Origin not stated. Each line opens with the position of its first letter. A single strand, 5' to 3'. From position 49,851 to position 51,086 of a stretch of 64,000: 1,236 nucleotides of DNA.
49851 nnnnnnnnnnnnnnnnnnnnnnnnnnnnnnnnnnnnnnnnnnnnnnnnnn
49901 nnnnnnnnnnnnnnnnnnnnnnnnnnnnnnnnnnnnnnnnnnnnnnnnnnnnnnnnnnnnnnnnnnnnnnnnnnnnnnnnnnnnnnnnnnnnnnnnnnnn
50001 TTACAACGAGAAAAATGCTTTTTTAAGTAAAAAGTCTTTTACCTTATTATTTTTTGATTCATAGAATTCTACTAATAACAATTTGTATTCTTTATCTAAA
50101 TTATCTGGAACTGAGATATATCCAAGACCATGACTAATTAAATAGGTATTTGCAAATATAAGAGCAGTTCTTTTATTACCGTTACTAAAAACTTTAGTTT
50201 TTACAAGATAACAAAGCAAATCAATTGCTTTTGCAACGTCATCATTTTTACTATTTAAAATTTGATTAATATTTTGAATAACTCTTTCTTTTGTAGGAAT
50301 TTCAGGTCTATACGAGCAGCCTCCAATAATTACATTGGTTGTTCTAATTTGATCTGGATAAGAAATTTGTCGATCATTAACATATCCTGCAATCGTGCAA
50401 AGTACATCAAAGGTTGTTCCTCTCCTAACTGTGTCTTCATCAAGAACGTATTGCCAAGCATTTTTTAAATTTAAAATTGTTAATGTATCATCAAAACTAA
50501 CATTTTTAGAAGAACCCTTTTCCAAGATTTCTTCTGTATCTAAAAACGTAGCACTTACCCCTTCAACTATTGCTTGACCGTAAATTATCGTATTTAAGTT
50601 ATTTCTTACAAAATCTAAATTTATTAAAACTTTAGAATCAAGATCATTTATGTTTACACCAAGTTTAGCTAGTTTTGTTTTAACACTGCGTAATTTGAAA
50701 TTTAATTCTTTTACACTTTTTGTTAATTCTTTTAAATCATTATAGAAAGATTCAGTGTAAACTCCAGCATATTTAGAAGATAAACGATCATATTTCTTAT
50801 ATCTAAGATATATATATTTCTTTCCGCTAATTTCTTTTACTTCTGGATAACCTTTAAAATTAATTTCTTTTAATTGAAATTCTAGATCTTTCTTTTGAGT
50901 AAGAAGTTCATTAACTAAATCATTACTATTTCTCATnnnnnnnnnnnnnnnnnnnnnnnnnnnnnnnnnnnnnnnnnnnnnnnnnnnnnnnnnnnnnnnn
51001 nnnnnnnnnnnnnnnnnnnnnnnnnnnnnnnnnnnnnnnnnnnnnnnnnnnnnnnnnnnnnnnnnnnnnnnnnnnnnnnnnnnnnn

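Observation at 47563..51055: Fic/Doc gene cluster with a direct-repeat-bounded cassette, palindromic operators and a GC-rich foreign cargo gene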

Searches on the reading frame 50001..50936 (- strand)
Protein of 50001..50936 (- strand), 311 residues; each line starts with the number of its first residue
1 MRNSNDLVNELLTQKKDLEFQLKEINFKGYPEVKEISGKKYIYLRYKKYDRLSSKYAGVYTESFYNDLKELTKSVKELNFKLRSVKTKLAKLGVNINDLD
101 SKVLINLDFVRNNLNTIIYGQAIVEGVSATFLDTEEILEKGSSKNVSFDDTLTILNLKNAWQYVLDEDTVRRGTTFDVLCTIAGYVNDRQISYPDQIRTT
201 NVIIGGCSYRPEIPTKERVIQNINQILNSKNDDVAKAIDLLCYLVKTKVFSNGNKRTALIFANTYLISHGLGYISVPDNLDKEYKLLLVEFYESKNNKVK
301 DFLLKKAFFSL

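Call 3: search_protein_families(library=pfam, proteins=[window:50001-50936:-], max_evalue=0.01)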
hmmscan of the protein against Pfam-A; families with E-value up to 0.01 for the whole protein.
window:50001-50936:- (311 aa): 1 family
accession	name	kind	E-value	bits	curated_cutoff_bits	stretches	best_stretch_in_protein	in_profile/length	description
PF02661.23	Fic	-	2.8e-06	28.5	24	1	213-266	42-93/93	Fic/DOC family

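Call 17: find_encoding_contigs(protein=window:50001-50936:-, flank=10000, max_places=10)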
Protein window:50001-50936:- (311 aa): no gene with exactly this product is on record in the collection.

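Call 28: search_protein_families(library=ncbifam, proteins=[window:50001-50936:-], max_evalue=0.01)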
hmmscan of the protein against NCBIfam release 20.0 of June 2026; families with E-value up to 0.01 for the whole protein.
window:50001-50936:- (311 aa): 1 family
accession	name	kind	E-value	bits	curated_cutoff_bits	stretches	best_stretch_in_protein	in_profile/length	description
TIGR01550.1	DOC_P1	subfamily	7e-06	26.2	38.65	1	227-287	43-101/122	type II toxin-antitoxin system death-on-curing family toxin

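Call 29: search_protein_families(library=padloc, proteins=[window:50001-50936:-], max_evalue=0.01)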
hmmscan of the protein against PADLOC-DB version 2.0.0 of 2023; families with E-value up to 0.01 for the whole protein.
window:50001-50936:- (311 aa): 2 families
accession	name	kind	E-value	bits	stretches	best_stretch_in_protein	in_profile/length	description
PDLC04848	PDC-S05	-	0.0016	16.1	1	233-261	209-237/291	-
PDLC04963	PDC-S23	-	0.0047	14.4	1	235-261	230-256/312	-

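Call 33: find_homologous_proteins(query=window:50004-50936:-)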
Query window:50004-50936:- (311 aa): 65 proteins with E <= 0.001 among 1809 candidates.
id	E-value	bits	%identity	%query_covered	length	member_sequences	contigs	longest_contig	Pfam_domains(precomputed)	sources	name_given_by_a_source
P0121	4.8e-189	645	96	100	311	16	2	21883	PF02661.24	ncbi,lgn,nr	ncbi:MAG: Fic family protein [Bacilli bacterium]|nr:Fic family protein [Bacilli bacterium]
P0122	8.1e-150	516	77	99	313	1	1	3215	PF20586.4,PF02661.24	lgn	-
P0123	7.4e-145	500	71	100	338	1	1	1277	PF02661.24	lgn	-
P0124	1.8e-143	495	73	99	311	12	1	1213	PF20586.4,PF02661.24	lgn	-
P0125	1.1e-142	493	71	99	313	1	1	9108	PF02661.24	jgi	-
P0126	2.1e-140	485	72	100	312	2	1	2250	PF20586.4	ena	-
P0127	2.6e-140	485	71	99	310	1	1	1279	PF20586.4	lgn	-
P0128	2.1e-138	479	69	100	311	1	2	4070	PF02661.24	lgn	-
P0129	2.5e-138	478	68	100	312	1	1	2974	PF02661.24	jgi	-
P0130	2.9e-137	475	67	100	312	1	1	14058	PF02661.24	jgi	-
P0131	3.7e-136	471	68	100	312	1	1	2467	PF02661.24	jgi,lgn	-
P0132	2.0e-135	469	70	100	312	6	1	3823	PF02661.24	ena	-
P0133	3.1e-135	468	70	98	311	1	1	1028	PF20586.4,PF02661.24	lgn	-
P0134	1.6e-134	466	70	100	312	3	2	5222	PF20586.4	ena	-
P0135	5.4e-134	464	68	99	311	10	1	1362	PF02661.24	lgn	-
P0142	5.3e-132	458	68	100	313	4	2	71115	PF20586.4,PF02661.24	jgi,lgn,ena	-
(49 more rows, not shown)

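Call 34: find_encoding_contigs(protein=P0121, flank=10000, max_places=6)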
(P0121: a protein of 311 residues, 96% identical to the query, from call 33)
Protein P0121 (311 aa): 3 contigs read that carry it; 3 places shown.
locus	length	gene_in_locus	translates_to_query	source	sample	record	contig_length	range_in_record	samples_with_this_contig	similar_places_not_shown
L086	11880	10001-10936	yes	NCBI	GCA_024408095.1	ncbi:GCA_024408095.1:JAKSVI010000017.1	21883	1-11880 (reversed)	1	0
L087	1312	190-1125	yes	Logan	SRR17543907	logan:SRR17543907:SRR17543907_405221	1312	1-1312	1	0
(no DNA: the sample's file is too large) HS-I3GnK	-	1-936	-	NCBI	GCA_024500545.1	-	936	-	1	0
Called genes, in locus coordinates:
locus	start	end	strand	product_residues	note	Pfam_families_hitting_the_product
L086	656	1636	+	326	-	PF08238:Sel1 (faint)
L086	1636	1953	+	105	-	-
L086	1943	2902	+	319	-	-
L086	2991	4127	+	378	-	PF00004:AAA (weak), PF07726:AAA_3 (weak), PF07728:AAA_5 (faint)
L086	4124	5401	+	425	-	PF13203:DUF2201_N, PF00092:VWA (faint), PF05762:VWA_CoxE (weak), PF09967:DUF2201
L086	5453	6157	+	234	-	PF04343:DUF488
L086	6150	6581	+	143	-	PF04343:DUF488, PF22751:DUF488-N3a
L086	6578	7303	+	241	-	PF22557:DuOB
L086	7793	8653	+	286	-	PF00005:ABC_tran, PF13304:AAA_21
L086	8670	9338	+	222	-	PF13346:ABC2_membrane_5 (weak)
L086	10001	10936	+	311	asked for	PF02661:Fic (weak)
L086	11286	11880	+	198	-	PF02661:Fic (faint)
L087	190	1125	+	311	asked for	PF02661:Fic (weak)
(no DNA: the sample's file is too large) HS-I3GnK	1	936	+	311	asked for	PF02661:Fic (weak)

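Call 35: find_encoding_contigs(protein=P0142, flank=6000, max_places=4)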
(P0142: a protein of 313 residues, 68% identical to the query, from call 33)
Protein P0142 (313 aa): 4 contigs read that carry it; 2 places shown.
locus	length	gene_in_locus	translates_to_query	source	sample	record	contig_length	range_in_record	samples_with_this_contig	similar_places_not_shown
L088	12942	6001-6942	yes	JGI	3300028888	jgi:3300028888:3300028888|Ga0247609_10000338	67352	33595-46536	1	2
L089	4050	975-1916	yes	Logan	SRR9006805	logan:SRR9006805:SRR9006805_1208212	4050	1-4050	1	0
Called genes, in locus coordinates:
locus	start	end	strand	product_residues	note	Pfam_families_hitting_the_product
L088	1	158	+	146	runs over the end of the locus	PF00828:Ribosomal_L27A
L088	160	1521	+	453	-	PF00344:SecY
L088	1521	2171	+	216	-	PF00406:ADK, PF13238:AAA_18, PF13207:AAA_17, PF05191:ADK_lid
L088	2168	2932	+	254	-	PF00557:Peptidase_M24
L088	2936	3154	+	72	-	PF01176:eIF-1a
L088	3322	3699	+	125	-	PF00416:Ribosomal_S13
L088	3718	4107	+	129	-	PF00411:Ribosomal_S11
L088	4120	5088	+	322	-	PF01193:RNA_pol_L, PF01000:RNA_pol_A_bac, PF03118:RNA_pol_A_CTD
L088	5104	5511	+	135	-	PF01196:Ribosomal_L17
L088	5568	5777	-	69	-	PF02604:PhdYeFM_antitox (weak)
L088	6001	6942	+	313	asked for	PF20586:DUF6788 (faint), PF02661:Fic (weak)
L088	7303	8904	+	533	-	PF09479:Flg_new, PF13306:LRR_5, PF13855:LRR_8 (faint), PF13306:LRR_5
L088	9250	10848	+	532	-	PF01381:HTH_3, PF13443:HTH_26 (faint), PF15731:MqsA_antitoxin (faint), PF12844:HTH_19 (weak), PF13560:HTH_31 (weak), PF01381:HTH_3, PF19789:DUF6273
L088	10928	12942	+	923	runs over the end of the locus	PF12799:LRR_4 (faint), PF13306:LRR_5, PF13855:LRR_8 (weak), PF13306:LRR_5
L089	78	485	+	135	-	PF01196:Ribosomal_L17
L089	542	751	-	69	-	PF02604:PhdYeFM_antitox (weak)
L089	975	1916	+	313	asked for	PF20586:DUF6788 (faint), PF02661:Fic (weak)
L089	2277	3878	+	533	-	PF09479:Flg_new, PF13306:LRR_5, PF13855:LRR_8 (faint), PF13306:LRR_5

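Call 79: search_solved_structures(query=A3, max_evalue=0.01, show_alignments=2)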
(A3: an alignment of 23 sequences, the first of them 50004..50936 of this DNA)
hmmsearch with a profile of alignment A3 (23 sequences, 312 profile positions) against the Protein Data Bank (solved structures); distinct sequences matched with E-value up to 0.01: 11.
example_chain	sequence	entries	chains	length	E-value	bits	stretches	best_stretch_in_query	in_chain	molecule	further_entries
6i7i_A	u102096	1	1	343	8.9e-07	31.6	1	116-295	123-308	Adenosine monophosphate-protein transferase FICD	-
6i7h_A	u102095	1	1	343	1.3e-06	31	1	116-295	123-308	Adenosine monophosphate-protein transferase FICD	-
6i7g_A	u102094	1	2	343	1.6e-06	30.8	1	116-295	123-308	Adenosine monophosphate-protein transferase FICD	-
4u04_A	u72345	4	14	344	1.6e-06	30.8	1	116-295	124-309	Adenosine monophosphate-protein transferase FICD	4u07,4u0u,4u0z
6i7j_A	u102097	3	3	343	1.7e-06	30.7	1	116-295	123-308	Adenosine monophosphate-protein transferase FICD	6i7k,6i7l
7b7z_A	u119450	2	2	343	2.2e-06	30.3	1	116-295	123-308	Protein adenylyltransferase FICD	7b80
6zmd_B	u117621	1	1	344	9.2e-06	28.3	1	117-303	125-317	Protein adenylyltransferase FICD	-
9yz5_A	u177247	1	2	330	2e-05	27.2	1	117-295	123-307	Protein adenylyltransferase FICD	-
4u0s_A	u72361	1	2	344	2.2e-05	27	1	117-295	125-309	Adenosine monophosphate-protein transferase FICD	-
5jj6_A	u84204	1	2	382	8.8e-05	25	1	116-287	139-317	Adenosine monophosphate-protein transferase FICD homolog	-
5jj7_A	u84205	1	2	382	0.001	21.6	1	118-287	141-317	Adenosine monophosphate-protein transferase FICD homolog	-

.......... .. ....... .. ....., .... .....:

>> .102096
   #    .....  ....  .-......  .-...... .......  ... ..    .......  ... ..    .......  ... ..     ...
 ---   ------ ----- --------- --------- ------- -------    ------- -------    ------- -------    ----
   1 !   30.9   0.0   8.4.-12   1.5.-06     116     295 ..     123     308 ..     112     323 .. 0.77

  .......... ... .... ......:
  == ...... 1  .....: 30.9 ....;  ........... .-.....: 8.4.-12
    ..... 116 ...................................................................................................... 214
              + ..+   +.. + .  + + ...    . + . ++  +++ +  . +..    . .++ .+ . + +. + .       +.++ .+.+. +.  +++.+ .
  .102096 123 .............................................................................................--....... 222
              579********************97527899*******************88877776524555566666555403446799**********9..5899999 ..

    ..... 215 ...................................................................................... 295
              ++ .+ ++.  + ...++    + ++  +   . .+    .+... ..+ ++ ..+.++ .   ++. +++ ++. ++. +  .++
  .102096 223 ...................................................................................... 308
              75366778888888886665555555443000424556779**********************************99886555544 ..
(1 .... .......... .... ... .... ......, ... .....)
